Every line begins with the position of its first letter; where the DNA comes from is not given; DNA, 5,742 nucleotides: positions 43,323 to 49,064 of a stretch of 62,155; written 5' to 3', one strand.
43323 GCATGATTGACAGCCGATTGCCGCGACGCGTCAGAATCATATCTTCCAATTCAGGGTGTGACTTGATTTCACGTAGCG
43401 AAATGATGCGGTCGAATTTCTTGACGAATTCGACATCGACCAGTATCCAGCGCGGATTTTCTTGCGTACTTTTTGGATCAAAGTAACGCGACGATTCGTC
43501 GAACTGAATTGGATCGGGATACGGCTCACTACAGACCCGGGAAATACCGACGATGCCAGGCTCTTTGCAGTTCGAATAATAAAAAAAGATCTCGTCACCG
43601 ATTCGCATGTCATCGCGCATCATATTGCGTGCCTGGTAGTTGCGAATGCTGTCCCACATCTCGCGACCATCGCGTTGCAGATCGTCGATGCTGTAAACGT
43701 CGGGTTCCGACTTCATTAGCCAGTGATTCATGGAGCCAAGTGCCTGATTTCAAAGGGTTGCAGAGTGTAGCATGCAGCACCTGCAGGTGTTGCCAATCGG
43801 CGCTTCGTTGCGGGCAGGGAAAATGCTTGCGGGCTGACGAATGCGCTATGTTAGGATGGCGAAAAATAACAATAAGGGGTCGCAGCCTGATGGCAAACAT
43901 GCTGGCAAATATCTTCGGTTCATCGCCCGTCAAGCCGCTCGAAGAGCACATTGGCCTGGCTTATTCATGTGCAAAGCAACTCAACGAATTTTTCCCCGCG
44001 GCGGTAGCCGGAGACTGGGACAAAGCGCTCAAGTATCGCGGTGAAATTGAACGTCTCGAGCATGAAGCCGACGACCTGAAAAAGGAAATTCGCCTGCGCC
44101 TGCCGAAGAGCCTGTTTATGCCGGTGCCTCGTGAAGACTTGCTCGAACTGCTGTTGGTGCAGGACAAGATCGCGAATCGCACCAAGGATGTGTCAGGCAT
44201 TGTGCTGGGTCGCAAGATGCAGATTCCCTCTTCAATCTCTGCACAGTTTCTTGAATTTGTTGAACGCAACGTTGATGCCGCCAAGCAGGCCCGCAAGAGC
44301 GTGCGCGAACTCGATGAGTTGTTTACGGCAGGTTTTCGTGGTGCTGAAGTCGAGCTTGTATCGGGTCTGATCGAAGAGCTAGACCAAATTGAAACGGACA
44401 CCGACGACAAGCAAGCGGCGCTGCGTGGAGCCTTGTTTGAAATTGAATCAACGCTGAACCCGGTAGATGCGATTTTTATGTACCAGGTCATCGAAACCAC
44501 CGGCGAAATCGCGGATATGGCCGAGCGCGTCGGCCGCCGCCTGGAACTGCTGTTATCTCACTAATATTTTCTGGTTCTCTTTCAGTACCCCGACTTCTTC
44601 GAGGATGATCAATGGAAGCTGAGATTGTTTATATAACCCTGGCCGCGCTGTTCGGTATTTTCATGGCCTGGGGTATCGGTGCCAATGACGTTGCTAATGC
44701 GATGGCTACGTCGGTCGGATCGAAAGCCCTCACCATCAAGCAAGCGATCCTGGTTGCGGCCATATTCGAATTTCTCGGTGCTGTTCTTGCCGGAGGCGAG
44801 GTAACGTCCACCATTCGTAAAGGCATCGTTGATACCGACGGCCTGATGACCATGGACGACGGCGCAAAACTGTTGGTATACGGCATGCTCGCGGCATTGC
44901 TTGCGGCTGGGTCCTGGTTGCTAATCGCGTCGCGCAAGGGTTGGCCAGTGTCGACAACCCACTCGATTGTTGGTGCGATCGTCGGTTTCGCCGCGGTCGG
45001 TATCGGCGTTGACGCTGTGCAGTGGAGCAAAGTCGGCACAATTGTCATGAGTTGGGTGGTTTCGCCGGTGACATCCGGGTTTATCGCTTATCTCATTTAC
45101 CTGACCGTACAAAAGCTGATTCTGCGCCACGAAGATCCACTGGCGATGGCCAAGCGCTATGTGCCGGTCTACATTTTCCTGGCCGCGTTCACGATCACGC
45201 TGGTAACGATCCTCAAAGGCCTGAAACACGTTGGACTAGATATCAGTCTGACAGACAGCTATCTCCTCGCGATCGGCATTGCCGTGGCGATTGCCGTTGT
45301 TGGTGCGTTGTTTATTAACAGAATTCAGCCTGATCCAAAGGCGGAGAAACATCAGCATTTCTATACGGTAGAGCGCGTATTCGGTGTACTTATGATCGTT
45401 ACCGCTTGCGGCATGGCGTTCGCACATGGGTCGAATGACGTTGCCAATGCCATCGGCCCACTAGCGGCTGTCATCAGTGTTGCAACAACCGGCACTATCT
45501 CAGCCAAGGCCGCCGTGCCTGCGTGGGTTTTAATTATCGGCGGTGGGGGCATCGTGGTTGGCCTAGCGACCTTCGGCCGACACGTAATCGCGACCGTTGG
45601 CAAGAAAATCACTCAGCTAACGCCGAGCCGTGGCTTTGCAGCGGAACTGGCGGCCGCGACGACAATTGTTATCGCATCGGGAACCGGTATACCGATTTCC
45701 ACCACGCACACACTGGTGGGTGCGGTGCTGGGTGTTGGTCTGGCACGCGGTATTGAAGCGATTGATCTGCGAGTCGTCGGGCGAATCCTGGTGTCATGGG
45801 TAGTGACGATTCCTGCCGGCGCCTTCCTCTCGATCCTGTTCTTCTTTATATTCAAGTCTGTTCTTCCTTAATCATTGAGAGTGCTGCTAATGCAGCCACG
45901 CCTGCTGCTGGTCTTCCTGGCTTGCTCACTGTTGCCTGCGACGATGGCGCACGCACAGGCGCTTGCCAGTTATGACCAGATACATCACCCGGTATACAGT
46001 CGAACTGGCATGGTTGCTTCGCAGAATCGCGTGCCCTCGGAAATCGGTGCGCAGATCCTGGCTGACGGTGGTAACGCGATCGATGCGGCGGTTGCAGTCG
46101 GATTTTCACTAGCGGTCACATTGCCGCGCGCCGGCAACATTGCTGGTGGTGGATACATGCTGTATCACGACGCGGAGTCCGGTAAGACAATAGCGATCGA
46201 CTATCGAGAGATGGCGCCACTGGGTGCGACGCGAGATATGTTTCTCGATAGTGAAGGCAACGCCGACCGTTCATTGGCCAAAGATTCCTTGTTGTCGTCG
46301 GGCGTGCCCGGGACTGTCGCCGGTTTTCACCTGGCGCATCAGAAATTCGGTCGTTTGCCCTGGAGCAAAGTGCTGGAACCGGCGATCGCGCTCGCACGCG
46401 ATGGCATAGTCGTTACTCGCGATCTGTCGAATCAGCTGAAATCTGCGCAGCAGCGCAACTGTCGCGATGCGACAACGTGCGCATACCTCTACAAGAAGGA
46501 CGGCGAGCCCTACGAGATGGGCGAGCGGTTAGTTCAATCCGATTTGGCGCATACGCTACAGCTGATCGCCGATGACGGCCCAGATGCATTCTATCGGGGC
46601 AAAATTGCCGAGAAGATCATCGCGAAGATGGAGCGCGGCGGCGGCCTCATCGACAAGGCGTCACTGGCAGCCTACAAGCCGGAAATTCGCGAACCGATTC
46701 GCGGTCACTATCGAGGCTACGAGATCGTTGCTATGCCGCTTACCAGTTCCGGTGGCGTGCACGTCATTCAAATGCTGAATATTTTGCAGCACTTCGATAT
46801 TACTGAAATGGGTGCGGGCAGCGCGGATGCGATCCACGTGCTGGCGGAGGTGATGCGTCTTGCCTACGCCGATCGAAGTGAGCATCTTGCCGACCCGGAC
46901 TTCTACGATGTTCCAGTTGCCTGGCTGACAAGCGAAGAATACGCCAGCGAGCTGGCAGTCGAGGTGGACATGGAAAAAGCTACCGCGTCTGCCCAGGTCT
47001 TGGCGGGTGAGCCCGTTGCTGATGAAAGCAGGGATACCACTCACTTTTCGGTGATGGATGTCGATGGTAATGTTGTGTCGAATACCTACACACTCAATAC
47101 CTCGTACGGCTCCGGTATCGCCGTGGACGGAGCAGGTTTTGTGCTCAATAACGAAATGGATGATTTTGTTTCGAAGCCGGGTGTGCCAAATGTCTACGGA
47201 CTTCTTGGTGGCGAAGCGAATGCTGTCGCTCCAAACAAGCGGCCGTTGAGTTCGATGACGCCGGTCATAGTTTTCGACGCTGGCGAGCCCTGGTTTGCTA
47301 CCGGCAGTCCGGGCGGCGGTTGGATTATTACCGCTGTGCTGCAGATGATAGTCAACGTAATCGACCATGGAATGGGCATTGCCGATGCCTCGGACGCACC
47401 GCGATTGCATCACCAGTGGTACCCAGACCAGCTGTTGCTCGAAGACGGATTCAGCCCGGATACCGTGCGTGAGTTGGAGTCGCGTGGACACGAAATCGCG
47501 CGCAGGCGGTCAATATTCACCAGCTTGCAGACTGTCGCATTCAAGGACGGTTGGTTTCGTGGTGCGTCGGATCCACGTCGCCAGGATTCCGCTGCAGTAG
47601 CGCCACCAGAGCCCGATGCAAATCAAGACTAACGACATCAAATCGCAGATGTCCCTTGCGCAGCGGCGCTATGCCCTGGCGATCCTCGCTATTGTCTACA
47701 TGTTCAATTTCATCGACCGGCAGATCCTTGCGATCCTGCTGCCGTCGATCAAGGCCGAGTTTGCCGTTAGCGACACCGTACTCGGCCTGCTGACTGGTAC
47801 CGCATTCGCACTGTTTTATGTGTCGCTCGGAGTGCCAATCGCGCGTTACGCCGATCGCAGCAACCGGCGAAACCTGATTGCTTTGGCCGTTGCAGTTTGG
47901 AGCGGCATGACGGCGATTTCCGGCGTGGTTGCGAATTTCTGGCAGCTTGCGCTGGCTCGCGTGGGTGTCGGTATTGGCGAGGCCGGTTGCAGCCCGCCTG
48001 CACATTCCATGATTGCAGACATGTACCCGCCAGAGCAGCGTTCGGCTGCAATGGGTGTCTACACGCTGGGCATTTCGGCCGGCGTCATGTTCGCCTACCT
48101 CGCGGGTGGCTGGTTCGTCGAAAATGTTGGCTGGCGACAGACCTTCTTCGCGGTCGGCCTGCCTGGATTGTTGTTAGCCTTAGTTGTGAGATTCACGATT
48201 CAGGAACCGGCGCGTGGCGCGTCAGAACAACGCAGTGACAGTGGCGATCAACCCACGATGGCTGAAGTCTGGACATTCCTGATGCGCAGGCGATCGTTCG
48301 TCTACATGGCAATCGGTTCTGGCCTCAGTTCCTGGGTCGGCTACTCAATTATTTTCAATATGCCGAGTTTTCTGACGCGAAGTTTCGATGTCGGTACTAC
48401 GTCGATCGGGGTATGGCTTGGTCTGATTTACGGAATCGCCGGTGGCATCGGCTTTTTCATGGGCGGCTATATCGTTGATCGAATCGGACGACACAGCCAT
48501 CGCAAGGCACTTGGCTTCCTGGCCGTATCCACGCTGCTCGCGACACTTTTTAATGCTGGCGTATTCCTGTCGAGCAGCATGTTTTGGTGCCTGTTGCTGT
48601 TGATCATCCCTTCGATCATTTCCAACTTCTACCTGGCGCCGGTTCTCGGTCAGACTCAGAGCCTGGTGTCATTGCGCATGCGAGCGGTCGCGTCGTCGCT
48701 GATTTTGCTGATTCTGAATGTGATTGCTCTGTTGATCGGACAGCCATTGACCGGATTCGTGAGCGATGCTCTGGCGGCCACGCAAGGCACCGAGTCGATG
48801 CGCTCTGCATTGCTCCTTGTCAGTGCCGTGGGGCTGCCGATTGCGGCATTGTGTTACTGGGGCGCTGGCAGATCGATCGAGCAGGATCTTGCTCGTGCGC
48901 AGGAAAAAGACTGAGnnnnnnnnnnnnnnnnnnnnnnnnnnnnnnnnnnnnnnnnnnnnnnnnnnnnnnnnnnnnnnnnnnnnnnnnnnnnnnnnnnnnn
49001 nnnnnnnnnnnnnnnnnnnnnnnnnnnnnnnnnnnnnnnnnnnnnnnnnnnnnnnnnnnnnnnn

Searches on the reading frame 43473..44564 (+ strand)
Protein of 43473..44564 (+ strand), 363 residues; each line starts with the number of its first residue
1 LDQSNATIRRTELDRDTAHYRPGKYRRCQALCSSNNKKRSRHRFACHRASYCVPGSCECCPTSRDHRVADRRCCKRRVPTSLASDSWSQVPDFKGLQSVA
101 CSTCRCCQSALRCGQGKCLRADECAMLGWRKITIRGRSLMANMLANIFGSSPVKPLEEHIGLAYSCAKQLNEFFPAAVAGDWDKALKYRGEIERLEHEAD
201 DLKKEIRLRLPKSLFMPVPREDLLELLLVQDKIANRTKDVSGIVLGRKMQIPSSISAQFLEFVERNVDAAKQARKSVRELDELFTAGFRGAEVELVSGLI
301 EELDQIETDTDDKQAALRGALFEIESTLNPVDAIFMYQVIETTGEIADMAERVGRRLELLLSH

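Call 85: search_protein_families(library=pfam, proteins=[window:43473-44564:+], max_evalue=0.00001)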
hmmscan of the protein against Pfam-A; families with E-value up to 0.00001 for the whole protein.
window:43473-44564:+ (363 aa): 1 family
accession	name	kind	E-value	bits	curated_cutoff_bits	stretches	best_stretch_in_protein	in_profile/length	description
PF01865.21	PhoU_div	-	7.9e-52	176.1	24.4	1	146-361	3-212/214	Protein of unknown function DUF47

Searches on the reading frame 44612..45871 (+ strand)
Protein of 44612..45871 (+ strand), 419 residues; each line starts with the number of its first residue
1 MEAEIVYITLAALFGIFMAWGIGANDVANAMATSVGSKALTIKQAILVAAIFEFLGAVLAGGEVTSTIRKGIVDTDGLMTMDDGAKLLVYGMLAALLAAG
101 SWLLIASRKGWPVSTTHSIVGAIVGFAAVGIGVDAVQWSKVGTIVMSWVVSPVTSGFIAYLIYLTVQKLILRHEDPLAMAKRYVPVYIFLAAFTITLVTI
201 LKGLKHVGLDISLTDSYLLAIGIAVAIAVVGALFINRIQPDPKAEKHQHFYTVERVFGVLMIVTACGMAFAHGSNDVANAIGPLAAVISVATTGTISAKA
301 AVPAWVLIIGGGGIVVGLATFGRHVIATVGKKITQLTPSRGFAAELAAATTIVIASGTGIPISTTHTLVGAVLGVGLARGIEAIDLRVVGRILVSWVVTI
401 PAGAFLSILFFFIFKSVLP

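Call 85: search_protein_families(library=pfam, proteins=[window:44612-45871:+], max_evalue=0.00001)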
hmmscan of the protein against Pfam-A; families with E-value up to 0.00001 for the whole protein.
window:44612-45871:+ (419 aa): 1 family
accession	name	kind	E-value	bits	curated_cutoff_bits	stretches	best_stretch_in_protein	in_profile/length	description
PF01384.25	PHO4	-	4.7e-121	404.4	33.7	1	22-407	1-350/350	Phosphate transporter family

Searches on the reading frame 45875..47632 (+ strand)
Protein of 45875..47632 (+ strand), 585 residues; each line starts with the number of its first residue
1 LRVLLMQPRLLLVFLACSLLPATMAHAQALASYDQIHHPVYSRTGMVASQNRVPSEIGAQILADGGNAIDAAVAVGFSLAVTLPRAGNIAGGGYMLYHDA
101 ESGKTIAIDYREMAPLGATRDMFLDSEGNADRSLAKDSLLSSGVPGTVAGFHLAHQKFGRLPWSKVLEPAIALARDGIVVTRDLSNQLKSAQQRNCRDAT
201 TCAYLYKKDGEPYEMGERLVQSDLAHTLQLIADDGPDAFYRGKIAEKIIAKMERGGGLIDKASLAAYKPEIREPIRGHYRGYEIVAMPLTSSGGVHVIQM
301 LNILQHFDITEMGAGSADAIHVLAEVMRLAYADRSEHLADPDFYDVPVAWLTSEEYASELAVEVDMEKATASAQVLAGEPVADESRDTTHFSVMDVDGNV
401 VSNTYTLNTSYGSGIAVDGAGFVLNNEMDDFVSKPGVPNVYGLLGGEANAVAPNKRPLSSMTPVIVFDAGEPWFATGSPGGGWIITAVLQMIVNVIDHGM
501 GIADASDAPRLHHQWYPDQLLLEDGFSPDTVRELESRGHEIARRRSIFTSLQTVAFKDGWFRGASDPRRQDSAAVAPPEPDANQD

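Call 85: search_protein_families(library=pfam, proteins=[window:45875-47632:+], max_evalue=0.00001)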
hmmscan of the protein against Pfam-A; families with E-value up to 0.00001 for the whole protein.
window:45875-47632:+ (585 aa): 1 family
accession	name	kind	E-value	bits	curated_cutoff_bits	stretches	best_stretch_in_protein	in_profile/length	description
PF01019.26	G_glu_transpept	-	1.2e-172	575.8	27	1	60-570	2-511/512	Gamma-glutamyltranspeptidase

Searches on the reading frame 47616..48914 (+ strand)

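Call 29: search_protein_families(library=pfam, proteins=[window:47616-48914:+], max_evalue=0.001)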
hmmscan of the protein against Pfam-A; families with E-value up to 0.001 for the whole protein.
window:47616-48914:+ (432 aa): 4 families
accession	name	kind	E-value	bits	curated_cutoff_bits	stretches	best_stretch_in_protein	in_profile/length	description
PF07690.21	MFS_1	-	5.7e-50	170.6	33.4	1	24-372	1-344/347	Major Facilitator Superfamily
PF00083.30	Sugar_tr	-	3.2e-09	36.6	22.3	1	78-376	69-404/452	Sugar (and other) transporter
PF03137.26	OATP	-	7.2e-06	25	25.8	1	213-317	280-383/545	Organic Anion Transporter Polypeptide (OATP) family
PF00854.27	PTR2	-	0.0001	21.8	27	1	108-191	34-117/392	POT family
